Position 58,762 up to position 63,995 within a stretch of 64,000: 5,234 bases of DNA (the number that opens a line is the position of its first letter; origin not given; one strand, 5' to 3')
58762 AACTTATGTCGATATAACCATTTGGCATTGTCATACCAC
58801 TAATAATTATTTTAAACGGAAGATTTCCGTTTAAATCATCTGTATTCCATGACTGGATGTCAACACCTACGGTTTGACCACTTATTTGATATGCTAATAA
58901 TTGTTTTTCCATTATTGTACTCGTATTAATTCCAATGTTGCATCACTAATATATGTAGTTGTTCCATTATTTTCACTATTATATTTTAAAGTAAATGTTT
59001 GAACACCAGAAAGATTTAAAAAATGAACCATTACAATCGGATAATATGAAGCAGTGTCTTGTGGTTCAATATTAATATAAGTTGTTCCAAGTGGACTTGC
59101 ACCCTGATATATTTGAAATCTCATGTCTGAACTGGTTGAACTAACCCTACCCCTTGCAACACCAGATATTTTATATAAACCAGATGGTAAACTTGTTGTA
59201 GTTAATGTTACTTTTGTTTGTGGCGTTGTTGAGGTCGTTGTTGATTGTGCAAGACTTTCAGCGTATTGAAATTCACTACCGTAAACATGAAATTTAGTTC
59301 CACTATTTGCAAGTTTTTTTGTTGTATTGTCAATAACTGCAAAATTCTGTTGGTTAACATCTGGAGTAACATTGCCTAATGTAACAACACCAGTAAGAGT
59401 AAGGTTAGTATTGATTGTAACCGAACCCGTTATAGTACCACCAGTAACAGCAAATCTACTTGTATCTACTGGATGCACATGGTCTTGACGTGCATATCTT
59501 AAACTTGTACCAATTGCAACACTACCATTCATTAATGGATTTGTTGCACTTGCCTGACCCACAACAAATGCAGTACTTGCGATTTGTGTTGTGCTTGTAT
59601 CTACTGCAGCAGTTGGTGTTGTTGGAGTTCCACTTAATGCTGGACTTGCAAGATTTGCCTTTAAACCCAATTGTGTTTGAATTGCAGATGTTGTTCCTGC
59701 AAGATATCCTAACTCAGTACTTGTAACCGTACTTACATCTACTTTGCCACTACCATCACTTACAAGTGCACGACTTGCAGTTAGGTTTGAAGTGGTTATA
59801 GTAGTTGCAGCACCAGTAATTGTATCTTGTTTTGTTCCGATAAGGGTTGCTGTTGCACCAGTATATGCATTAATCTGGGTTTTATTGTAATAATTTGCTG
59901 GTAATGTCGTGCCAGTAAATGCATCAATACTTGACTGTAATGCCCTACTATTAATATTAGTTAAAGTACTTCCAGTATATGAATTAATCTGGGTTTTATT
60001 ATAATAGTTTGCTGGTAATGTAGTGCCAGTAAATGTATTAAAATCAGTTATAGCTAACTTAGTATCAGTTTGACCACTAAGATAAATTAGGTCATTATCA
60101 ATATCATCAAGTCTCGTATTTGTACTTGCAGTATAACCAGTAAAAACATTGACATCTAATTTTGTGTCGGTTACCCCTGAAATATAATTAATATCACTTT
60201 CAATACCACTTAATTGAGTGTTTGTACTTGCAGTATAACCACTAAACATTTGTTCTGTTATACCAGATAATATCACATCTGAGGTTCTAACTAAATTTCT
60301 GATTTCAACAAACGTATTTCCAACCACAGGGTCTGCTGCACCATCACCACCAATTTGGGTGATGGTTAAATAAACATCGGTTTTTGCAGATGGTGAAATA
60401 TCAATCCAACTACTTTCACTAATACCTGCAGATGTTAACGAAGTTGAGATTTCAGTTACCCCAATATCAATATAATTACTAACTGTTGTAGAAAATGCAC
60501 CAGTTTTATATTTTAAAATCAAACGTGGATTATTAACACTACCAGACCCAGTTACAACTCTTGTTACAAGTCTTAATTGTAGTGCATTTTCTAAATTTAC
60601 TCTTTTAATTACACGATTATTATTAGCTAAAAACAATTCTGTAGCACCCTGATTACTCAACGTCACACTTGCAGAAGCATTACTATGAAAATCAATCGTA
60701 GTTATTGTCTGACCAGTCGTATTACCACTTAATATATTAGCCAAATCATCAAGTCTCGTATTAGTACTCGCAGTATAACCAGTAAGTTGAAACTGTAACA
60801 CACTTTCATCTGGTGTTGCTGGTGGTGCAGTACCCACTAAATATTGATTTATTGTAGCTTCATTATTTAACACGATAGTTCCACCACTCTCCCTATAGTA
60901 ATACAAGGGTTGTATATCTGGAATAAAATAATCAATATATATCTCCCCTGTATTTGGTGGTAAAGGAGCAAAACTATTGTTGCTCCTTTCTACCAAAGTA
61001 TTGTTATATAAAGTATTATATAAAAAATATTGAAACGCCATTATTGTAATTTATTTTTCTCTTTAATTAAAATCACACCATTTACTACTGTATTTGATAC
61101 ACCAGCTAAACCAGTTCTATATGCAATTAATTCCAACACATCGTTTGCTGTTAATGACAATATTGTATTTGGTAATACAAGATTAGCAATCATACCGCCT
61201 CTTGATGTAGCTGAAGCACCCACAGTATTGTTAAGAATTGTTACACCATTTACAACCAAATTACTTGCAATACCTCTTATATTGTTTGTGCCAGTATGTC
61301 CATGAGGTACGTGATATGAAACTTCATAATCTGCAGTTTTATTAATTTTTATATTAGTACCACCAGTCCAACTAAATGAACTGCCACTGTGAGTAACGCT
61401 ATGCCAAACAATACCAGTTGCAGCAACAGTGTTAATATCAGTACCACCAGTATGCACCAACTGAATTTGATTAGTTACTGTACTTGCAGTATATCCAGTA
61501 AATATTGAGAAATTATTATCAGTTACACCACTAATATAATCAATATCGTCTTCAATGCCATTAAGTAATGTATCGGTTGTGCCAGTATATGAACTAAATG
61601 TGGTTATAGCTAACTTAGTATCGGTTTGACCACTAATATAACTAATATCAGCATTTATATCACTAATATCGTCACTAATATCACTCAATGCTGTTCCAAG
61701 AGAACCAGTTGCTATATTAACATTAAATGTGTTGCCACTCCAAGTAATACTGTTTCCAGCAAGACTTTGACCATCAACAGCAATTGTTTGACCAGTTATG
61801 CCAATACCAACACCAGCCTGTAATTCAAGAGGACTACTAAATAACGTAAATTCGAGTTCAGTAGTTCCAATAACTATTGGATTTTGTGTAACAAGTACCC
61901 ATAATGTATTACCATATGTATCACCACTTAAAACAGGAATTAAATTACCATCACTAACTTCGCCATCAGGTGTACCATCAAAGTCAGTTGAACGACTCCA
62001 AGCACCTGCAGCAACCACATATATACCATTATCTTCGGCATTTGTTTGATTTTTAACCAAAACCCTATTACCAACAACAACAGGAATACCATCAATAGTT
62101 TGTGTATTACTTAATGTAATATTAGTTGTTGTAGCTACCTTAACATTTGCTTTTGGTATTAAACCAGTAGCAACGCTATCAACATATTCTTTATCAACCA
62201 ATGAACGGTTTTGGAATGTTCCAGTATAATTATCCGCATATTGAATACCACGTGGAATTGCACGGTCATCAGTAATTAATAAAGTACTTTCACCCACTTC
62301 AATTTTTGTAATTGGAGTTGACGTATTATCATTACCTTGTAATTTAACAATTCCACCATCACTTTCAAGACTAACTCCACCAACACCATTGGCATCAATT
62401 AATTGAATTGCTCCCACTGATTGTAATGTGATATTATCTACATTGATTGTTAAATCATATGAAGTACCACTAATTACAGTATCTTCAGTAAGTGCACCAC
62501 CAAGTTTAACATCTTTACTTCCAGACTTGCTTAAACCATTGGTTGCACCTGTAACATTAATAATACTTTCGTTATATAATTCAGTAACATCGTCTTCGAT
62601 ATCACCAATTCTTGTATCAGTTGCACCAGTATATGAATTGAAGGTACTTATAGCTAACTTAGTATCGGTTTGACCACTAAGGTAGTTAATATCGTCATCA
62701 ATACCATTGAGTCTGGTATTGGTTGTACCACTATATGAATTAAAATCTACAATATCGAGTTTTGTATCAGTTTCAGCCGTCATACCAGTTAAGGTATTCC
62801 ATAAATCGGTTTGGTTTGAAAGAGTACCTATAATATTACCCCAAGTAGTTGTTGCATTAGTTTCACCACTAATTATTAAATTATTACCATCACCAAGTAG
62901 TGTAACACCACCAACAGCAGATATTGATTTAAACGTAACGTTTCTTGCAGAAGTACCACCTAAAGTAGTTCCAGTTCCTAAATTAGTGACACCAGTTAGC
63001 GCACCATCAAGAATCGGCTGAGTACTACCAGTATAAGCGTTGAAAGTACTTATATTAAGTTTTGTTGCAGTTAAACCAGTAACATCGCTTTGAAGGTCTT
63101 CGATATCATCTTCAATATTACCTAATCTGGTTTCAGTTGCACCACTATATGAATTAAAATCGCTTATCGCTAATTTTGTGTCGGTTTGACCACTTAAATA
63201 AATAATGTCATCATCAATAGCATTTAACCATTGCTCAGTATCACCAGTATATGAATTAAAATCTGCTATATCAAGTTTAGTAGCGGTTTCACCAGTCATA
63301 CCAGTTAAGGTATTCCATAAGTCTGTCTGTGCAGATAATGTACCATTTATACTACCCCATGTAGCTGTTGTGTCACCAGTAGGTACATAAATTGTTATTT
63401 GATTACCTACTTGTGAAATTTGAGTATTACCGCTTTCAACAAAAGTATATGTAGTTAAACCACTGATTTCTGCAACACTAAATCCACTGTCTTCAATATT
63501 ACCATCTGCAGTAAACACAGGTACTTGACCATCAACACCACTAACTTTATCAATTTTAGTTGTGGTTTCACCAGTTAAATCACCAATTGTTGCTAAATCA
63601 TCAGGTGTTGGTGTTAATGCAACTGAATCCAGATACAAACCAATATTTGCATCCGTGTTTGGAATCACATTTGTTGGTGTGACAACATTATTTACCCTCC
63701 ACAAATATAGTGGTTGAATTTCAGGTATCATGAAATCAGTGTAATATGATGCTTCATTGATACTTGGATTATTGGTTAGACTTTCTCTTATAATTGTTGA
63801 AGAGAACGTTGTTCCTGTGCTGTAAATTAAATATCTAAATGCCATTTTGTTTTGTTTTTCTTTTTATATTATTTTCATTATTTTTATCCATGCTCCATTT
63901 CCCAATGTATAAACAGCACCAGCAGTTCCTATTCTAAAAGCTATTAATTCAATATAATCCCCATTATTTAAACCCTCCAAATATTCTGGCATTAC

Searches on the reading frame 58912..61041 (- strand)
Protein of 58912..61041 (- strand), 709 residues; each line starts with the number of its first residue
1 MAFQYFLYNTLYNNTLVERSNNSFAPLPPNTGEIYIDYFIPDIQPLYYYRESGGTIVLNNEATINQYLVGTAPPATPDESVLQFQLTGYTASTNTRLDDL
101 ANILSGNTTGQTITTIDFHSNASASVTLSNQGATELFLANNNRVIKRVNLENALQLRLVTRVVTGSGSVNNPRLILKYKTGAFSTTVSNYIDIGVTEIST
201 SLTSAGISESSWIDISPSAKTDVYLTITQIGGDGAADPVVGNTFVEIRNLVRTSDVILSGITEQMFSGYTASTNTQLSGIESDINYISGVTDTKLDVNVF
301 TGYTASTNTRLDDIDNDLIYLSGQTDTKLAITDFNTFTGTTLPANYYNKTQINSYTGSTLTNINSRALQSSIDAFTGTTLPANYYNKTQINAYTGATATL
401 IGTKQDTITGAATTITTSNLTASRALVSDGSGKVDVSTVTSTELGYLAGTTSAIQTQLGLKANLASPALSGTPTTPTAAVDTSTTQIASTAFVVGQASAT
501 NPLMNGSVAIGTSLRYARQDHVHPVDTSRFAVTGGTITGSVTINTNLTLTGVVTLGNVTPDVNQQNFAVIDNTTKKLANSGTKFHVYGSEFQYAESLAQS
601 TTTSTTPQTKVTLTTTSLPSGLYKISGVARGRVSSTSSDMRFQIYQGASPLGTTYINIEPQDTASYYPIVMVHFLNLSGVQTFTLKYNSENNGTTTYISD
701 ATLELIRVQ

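Call 7: search_protein_families(library=phrogs, proteins=[window:58912-61041:-], max_evalue=0.001)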
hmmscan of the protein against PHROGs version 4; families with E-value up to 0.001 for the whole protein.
window:58912-61041:- (709 aa): 3 families
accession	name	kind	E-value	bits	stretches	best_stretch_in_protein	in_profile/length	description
phrog_16122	-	head and packaging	4e-12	46.9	1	372-490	64-168/526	virion structural protein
phrog_7032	-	tail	1.1e-06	28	1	409-495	196-284/866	tail fiber protein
phrog_2631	-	tail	2.6e-06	27.3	1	382-497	275-381/644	tail fiber protein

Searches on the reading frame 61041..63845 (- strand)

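Call 7: search_protein_families(library=phrogs, proteins=[window:61041-63845:-], max_evalue=0.001)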
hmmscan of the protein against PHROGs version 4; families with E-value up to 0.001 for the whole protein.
window:61041-63845:- (934 aa): 10 families
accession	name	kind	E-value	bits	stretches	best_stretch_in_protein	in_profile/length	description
phrog_27782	-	unknown function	8.8e-31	108.2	1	547-709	150-309/644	-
phrog_2647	-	head and packaging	3.3e-30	106.3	1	546-712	95-263/336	head decoration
phrog_11518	-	tail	9.1e-30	104.6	1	562-702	163-271/812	tail fiber protein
phrog_16867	-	unknown function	3.5e-26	92.9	1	565-678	75-186/631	-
phrog_17264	-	unknown function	1.5e-25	90.7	1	568-689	1-117/147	-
phrog_24595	-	head and packaging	2.3e-25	90.7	1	552-710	31-187/325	virion structural protein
phrog_14570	-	unknown function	4.9e-21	76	1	546-669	151-272/540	-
phrog_30390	-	unknown function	1.8e-18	67.3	1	579-710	544-683/766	-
phrog_2824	-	head and packaging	9.2e-17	61.3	1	558-707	926-1076/1151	virion structural protein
phrog_33080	-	unknown function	0.00023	22.5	0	148-182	39-72/93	-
